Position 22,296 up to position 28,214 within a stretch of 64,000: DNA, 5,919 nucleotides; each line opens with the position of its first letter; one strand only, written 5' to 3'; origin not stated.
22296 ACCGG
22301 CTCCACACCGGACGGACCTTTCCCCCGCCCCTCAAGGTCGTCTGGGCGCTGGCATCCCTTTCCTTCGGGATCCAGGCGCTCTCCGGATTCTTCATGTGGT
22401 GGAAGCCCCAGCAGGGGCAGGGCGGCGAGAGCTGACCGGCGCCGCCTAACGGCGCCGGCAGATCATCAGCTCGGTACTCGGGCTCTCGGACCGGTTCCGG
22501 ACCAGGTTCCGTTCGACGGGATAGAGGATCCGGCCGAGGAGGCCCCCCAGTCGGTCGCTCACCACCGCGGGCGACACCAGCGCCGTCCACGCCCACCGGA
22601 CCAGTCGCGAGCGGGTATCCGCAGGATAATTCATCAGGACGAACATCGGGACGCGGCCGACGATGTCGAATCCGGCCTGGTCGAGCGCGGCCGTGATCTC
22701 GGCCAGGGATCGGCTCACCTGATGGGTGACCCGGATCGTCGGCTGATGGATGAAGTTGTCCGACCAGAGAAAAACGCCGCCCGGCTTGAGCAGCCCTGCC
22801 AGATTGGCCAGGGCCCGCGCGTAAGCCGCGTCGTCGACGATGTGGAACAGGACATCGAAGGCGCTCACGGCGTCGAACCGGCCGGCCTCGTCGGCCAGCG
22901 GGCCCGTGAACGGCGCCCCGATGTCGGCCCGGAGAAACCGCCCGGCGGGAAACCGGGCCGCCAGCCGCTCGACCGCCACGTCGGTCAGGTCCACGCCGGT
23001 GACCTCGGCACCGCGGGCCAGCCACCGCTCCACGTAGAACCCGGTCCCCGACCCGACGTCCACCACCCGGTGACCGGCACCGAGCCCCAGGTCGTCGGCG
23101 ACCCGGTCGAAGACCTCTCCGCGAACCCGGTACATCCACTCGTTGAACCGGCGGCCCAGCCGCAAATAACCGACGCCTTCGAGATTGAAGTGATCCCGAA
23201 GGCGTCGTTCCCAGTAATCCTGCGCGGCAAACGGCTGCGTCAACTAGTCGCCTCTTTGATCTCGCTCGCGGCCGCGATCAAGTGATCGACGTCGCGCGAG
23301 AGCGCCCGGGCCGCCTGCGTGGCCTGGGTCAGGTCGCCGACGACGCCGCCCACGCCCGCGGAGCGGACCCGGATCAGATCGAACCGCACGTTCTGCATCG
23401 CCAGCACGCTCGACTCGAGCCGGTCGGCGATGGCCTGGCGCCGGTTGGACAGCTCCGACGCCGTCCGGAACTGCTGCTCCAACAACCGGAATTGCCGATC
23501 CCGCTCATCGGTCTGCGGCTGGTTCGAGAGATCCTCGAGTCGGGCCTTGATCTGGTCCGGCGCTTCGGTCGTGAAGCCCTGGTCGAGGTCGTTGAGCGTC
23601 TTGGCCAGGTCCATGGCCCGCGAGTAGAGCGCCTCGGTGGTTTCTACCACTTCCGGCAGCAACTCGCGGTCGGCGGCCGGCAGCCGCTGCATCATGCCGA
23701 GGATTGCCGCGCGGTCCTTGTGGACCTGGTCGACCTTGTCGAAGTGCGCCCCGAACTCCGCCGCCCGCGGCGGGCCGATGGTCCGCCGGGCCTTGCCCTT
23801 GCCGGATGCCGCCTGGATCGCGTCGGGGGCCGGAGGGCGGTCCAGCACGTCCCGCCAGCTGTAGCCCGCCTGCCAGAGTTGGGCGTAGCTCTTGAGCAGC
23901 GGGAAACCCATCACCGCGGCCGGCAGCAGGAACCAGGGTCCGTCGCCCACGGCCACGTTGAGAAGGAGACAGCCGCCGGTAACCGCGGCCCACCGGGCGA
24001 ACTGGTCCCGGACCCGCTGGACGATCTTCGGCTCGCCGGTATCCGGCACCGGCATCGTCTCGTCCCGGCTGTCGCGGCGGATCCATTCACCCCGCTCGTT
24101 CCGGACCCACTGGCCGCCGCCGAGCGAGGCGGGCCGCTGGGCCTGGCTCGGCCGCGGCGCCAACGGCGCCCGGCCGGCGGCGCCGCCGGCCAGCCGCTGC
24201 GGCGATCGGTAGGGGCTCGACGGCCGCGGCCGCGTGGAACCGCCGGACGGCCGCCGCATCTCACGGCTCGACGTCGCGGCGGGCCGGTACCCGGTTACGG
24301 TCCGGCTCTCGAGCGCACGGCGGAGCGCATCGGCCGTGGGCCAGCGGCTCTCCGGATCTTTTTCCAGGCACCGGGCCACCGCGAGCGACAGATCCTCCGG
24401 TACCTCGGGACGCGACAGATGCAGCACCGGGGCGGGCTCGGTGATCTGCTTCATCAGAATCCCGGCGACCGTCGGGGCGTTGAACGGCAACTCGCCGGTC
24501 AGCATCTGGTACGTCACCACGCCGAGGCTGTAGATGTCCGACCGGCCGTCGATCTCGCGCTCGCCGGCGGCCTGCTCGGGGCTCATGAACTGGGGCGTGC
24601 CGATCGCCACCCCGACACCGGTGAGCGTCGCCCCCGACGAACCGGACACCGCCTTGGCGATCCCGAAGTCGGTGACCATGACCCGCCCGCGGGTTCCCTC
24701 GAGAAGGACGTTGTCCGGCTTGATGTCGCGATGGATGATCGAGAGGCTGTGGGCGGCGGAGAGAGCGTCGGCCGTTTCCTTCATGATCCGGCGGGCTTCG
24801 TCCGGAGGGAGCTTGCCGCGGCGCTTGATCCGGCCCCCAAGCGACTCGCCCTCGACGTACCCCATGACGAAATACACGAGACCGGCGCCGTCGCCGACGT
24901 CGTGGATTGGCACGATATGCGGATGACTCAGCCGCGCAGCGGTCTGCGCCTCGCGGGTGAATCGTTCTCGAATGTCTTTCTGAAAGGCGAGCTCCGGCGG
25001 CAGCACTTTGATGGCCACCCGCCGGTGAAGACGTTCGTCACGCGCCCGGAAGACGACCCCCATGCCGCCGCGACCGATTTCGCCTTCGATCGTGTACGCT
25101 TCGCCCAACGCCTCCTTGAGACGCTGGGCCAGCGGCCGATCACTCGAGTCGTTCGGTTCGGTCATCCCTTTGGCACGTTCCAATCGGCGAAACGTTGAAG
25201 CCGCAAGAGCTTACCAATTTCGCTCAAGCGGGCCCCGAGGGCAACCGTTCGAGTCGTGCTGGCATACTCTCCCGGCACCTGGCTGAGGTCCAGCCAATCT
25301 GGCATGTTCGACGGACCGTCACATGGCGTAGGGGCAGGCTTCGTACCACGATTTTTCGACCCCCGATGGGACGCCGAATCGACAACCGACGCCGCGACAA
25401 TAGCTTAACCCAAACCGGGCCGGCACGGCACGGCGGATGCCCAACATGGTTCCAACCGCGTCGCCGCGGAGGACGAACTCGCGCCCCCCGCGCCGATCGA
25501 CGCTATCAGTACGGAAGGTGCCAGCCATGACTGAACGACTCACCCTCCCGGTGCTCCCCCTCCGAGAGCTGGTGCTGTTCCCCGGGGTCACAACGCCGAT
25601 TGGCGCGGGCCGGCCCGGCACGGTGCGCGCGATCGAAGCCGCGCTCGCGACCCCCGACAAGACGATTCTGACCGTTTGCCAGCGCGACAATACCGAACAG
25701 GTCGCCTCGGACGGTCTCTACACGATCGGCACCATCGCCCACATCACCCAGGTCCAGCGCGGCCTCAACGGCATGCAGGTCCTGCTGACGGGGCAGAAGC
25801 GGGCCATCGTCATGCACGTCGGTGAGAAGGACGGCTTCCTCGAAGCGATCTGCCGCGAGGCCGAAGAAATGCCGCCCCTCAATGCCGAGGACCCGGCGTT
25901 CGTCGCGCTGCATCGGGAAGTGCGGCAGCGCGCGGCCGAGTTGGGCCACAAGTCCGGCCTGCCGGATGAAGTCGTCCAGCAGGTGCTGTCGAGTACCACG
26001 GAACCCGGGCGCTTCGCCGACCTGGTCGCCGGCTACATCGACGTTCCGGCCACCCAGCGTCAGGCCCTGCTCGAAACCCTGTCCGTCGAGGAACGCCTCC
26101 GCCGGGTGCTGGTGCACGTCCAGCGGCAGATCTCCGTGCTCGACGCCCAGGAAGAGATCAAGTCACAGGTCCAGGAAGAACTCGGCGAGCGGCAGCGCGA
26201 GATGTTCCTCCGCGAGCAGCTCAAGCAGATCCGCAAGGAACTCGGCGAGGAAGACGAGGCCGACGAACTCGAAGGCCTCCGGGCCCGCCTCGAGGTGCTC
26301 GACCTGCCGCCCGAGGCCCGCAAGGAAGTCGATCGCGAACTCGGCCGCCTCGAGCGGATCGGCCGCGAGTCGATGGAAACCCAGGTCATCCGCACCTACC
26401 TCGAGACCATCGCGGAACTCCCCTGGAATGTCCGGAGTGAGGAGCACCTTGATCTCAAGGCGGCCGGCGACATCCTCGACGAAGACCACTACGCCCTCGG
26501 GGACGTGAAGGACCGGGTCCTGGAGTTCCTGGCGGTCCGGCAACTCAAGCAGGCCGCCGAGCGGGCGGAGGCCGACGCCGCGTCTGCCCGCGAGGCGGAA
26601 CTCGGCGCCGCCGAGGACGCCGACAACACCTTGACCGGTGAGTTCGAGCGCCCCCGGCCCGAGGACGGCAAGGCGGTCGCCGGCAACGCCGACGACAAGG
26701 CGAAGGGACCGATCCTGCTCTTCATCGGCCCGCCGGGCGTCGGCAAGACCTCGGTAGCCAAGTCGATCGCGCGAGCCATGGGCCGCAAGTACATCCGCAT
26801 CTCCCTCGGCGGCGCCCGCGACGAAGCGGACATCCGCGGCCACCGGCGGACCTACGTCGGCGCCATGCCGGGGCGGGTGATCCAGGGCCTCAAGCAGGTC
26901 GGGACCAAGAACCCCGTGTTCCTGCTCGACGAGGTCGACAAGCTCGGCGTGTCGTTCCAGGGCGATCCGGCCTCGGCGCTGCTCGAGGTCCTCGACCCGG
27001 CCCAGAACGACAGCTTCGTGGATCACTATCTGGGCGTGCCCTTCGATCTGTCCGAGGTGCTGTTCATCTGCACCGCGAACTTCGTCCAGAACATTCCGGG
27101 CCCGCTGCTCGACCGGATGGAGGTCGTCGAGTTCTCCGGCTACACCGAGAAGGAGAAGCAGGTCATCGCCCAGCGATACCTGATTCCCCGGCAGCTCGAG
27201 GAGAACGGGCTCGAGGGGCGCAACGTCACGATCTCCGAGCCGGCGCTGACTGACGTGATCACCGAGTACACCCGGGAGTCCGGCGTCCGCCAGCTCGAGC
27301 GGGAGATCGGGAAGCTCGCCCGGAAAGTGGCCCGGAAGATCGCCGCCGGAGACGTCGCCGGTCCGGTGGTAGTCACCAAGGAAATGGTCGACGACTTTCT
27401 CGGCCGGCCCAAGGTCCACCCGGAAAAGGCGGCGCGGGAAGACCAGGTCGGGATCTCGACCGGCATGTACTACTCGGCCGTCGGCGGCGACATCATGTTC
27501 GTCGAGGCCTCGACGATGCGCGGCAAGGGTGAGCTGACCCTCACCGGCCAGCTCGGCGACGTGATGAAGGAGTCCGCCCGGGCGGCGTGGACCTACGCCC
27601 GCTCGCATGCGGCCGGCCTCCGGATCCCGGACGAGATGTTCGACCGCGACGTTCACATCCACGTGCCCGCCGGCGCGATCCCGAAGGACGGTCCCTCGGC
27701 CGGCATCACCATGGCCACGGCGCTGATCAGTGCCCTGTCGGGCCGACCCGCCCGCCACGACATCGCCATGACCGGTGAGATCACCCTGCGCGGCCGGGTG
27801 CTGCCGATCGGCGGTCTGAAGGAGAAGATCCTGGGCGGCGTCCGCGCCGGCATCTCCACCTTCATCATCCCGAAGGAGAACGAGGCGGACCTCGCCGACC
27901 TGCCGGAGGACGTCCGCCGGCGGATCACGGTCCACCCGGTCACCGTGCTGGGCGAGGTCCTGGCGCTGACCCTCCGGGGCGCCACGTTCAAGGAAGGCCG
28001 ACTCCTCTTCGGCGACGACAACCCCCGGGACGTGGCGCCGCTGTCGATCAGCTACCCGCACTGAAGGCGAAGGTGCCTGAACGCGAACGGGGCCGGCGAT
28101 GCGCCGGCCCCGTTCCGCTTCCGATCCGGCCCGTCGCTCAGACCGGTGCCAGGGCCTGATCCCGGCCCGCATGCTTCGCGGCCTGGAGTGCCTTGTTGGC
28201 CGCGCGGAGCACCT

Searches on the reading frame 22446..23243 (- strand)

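Call 58: search_protein_families(library=pfam, proteins=[window:22446-23243:-], max_evalue=0.0001)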
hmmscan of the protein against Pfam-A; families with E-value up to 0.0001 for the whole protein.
window:22446-23243:- (265 aa): 6 families
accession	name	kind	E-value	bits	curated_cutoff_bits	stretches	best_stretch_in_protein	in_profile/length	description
PF13649.12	Methyltransf_25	-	5.9e-15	56.2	27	1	60-156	1-97/97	Methyltransferase domain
PF08241.18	Methyltransf_11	-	2.3e-14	54.3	21.2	1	61-159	1-94/95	Methyltransferase domain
PF08242.18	Methyltransf_12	-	2.9e-14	54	30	1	61-158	1-98/98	Methyltransferase domain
PF13489.12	Methyltransf_23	-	2.8e-13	50.3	27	1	43-163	11-119/164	Methyltransferase domain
PF13847.12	Methyltransf_31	-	2.3e-08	34.3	27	1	56-170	3-119/145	Methyltransferase domain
PF02353.26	CMAS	-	2.9e-05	24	27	1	45-165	51-169/273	Mycolic acid cyclopropane synthetase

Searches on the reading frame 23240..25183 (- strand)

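Call 58: search_protein_families(library=pfam, proteins=[window:23240-25183:-], max_evalue=0.0001)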
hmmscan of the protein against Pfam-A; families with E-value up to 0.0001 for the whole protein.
window:23240-25183:- (647 aa): 3 families
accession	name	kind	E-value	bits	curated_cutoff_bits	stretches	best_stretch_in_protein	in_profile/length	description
PF00069.31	Pkinase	-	5.1e-52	177.3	31.7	1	30-288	1-259/263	Protein kinase domain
PF07714.23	PK_Tyr_Ser-Thr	-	1.9e-29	103.2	23.1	1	32-287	3-254/258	Protein tyrosine and serine/threonine kinase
PF01636.29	APH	-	2.7e-06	27.8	23.2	0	68-147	34-110/239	Phosphotransferase enzyme family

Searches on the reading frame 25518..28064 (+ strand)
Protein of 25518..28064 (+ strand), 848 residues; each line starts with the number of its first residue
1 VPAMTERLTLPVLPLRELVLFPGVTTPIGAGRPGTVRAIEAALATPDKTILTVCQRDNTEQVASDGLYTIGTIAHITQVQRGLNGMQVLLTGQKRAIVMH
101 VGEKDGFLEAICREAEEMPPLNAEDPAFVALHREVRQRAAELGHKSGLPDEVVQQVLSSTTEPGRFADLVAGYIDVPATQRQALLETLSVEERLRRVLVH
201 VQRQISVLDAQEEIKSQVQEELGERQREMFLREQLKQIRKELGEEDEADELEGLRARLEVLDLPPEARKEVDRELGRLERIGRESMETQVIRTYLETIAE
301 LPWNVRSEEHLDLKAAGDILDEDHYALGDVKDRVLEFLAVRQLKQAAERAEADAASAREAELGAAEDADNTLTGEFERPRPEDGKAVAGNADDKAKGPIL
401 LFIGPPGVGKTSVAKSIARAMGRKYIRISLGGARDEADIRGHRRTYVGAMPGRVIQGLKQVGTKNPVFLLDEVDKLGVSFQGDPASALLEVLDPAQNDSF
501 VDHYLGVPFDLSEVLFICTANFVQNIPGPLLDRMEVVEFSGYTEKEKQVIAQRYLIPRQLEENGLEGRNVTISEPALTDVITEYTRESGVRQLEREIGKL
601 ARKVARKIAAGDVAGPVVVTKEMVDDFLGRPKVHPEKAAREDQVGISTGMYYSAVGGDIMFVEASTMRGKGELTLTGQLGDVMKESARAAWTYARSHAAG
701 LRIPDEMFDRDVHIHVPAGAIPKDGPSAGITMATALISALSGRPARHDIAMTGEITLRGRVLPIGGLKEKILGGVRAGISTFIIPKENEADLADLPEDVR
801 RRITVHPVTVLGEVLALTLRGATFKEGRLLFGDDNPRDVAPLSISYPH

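Call 58: search_protein_families(library=pfam, proteins=[window:25518-28064:+], max_evalue=0.0001)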
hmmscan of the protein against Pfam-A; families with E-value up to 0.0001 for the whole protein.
window:25518-28064:+ (848 aa): 7 families
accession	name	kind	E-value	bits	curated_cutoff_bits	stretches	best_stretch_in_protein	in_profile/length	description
PF05362.19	Lon_C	-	4.1e-85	284.9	21.1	1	619-819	2-203/205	Lon protease (S16) C-terminal proteolytic domain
PF02190.22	LON_substr_bdg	-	5.6e-37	128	28.7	1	9-203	1-200/200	ATP-dependent protease La (LON) substrate-binding domain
PF00004.35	AAA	-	3.4e-25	89.4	21.2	1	400-540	1-129/131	ATPase family associated with various cellular activities (AAA)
PF22667.2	Lon_lid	-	1.6e-21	76.2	27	1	561-612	1-52/57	Lon protease AAA+ ATPase lid domain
PF13541.12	ChlI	-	2.3e-08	34.4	27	1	662-788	1-121/121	Subunit ChlI of Mg-chelatase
PF07728.20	AAA_5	-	9.2e-08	32.6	22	1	400-479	2-81/139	AAA domain (dynein-related subfamily)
PF07724.20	AAA_2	-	3.6e-06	27.6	27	1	400-526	6-129/166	AAA domain (Cdc48 subfamily)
